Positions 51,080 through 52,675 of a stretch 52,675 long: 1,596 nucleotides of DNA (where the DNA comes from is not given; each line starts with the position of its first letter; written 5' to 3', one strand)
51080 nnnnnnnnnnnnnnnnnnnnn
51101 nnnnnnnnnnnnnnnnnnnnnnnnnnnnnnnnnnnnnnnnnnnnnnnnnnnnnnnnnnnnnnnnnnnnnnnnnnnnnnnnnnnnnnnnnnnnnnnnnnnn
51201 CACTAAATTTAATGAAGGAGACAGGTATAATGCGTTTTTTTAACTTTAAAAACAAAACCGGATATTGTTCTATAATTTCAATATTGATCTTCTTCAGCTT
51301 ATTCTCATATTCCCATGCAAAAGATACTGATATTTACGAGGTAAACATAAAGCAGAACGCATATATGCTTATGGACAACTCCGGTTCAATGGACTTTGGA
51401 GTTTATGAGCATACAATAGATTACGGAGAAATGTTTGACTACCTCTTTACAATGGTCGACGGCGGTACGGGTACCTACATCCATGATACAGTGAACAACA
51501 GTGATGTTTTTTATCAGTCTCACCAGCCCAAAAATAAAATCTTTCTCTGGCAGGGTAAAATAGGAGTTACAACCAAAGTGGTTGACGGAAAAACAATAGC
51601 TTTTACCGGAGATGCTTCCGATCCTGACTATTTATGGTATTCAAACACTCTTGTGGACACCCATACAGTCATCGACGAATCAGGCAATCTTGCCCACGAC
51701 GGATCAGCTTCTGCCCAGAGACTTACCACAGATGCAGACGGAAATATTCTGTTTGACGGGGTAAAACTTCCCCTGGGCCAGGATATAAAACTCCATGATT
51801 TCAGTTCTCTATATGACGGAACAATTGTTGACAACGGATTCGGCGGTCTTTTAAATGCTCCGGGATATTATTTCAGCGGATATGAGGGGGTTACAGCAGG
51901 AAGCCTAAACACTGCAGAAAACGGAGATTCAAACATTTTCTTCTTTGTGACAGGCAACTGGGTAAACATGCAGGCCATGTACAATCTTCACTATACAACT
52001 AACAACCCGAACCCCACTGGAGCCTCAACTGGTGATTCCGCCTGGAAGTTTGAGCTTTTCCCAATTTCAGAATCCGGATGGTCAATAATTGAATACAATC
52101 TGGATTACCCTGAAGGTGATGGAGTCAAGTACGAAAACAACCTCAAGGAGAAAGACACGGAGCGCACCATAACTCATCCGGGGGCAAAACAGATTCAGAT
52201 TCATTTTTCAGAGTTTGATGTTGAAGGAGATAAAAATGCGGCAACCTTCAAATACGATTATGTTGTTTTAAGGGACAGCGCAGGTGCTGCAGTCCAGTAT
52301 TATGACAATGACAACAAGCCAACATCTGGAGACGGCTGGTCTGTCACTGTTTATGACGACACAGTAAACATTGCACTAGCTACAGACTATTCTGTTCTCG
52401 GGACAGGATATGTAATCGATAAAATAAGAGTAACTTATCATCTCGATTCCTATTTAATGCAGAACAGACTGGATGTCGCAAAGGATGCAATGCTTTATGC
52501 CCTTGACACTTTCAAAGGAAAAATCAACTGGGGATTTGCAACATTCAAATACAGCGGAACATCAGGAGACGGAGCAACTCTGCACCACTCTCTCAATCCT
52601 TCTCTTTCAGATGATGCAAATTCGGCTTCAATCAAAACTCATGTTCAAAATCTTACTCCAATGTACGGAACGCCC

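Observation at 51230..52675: Second PilY1-like ORF, missing from the ORF track, has a CUB-like module inserted into its VWA domain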

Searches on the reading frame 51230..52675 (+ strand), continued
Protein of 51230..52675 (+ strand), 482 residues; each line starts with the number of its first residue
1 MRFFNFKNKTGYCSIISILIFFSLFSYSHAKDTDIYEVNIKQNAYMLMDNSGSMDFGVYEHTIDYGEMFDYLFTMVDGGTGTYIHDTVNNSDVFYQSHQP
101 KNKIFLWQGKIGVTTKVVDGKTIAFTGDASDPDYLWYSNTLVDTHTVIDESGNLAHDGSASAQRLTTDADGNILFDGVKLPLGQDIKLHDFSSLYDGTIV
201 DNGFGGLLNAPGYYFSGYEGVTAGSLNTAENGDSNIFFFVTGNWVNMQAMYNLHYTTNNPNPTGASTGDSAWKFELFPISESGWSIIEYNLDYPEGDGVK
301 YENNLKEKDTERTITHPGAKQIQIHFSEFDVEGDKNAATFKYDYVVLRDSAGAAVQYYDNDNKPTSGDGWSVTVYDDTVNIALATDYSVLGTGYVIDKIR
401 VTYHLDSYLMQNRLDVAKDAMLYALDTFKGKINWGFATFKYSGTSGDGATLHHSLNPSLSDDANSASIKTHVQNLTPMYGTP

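Call 61: search_solved_structures(query=L003:12365-14461:+, max_evalue=1, show_alignments=1)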
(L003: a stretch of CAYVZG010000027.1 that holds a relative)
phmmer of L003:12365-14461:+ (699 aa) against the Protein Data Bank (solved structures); distinct sequences matched with E-value up to 1: 11.
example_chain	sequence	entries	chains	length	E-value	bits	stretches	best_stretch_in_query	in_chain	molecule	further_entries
3hx6_A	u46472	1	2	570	9.2e-05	24.2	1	48-160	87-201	Type 4 fimbrial biogenesis protein PilY1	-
6tip_A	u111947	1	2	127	0.06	14.9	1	100-169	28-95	Streptavidin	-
6qbb_A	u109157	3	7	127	0.12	13.9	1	100-169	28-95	Streptavidin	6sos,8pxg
1kff_A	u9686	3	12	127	0.13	13.8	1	100-169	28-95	streptavidin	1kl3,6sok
6qsy_A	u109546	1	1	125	0.14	13.7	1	100-169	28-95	Streptavidin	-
7v8o_A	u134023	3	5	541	0.29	12.7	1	141-193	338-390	Cyclohexanone Monooxygenase from Thermocrispum municipale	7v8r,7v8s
5m0z_A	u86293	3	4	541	0.29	12.7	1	141-193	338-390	Cyclohexanone Monooxygenase from Thermocrispum municipale. | Cyclohexanone Monooxygenase from Thermocrispum municipale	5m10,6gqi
1kl4_A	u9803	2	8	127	0.29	12.6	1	107-169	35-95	streptavidin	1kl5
1rxk_A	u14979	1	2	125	0.3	12.6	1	108-169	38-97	Streptavidin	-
1rxj_A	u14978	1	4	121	0.32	12.5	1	109-169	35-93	Streptavidin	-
6qw4_A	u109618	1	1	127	0.47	12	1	125-169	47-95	Streptavidin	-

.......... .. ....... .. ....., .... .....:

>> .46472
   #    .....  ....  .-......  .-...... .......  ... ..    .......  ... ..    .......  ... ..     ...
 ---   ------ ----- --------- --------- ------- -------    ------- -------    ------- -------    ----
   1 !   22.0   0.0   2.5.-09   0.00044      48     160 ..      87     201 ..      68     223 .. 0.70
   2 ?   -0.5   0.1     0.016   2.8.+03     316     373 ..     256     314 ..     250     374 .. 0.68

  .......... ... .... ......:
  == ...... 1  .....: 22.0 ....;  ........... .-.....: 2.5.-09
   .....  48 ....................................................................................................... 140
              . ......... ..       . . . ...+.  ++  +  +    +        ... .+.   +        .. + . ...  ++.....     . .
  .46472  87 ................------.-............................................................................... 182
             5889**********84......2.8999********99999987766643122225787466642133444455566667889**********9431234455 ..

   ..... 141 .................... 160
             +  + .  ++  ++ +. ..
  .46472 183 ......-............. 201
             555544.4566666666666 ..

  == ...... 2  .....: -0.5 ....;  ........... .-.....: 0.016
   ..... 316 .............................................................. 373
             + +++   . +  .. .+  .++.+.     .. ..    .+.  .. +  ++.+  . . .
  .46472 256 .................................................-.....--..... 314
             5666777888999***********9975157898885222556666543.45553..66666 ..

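Call 62: search_protein_families(library=ncbifam, proteins=[L003:9965-14464:+, window:51230-52675:+, P0015, L003:14490-14849:+], max_evalue=0.01)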
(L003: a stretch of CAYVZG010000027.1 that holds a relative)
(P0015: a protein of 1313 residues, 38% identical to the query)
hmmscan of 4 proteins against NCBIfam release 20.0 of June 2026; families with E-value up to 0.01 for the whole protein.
L003:9965-14464:+ (1499 aa): 0 families

window:51230-52675:+ (482 aa): 0 families

P0015 (1313 aa): 1 family
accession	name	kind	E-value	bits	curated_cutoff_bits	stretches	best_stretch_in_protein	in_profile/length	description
NF033757.1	gliding_CglB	equivalog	8e-05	21.8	200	1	23-49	27-53/402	adventurous gliding motility lipoprotein CglB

L003:14490-14849:+ (119 aa): 0 families

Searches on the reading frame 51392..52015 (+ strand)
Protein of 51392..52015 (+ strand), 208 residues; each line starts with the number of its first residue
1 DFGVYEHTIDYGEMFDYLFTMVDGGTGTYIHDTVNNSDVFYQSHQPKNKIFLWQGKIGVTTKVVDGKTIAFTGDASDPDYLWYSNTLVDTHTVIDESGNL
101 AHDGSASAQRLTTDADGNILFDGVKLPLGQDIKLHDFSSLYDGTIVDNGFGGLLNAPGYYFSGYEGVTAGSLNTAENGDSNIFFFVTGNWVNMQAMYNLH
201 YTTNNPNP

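Call 73: search_solved_structures(query=A7, max_evalue=10, show_alignments=1)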
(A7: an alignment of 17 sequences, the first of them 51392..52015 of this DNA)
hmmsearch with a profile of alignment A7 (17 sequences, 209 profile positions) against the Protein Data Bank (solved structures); distinct sequences matched with E-value up to 10: 2.
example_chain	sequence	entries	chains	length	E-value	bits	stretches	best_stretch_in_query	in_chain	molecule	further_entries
21nr_A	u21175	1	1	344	1.1e-06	31.6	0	47-95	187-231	TLP-IPT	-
8f3k_A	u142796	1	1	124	0.35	13.6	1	34-107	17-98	ACRIIC5Nch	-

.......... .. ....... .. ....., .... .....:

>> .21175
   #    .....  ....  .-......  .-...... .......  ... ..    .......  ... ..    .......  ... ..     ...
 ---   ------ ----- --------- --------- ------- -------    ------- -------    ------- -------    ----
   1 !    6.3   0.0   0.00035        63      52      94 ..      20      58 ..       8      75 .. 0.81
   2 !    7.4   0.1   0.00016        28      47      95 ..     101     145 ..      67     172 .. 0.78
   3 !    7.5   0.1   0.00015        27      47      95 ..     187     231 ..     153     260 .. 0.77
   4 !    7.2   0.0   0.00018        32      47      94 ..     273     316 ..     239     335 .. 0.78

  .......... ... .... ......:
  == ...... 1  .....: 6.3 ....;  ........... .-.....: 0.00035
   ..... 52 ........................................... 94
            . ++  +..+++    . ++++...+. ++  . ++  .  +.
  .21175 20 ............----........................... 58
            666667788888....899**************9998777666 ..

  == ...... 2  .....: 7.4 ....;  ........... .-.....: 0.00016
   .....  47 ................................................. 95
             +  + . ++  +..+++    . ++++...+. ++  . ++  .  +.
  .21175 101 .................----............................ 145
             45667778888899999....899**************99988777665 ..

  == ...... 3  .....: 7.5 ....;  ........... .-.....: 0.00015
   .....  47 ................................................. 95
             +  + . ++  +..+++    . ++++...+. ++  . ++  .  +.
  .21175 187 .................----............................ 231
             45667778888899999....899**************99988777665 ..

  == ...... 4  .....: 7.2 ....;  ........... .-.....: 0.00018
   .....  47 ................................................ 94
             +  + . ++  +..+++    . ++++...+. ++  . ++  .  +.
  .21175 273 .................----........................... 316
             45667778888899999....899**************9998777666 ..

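Call 80: search_protein_representatives(alignment_id=A7)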
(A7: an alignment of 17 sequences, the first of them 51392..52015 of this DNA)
Query: 17 sequences, 209 profile positions. Proteins with E-value up to 0.001 (for the whole library): 54; up to 1e-10: 34; up to 1e-30: 20. The best 54 are listed.
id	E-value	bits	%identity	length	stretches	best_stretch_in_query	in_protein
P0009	1.7e-92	325.0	-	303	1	1-209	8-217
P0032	9.6e-76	270.3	-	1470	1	1-207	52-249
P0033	1.0e-74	267.0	-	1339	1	1-204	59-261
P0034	9.3e-68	244.2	-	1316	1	1-208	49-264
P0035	1.2e-65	237.4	-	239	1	1-194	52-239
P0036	7.2e-65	234.8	-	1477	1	1-209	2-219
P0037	7.5e-62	225.0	-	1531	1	2-203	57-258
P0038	1.6e-55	204.3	-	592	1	1-207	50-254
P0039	4.5e-55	202.8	-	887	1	2-204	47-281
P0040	1.4e-54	201.2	-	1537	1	2-206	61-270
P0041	1.8e-54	200.8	-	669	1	1-204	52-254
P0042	2.4e-51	190.7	-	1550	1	2-206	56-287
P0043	2.3e-41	158.0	-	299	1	1-203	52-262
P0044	2.5e-39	151.4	-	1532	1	2-205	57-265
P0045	3.2e-37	144.5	-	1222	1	2-208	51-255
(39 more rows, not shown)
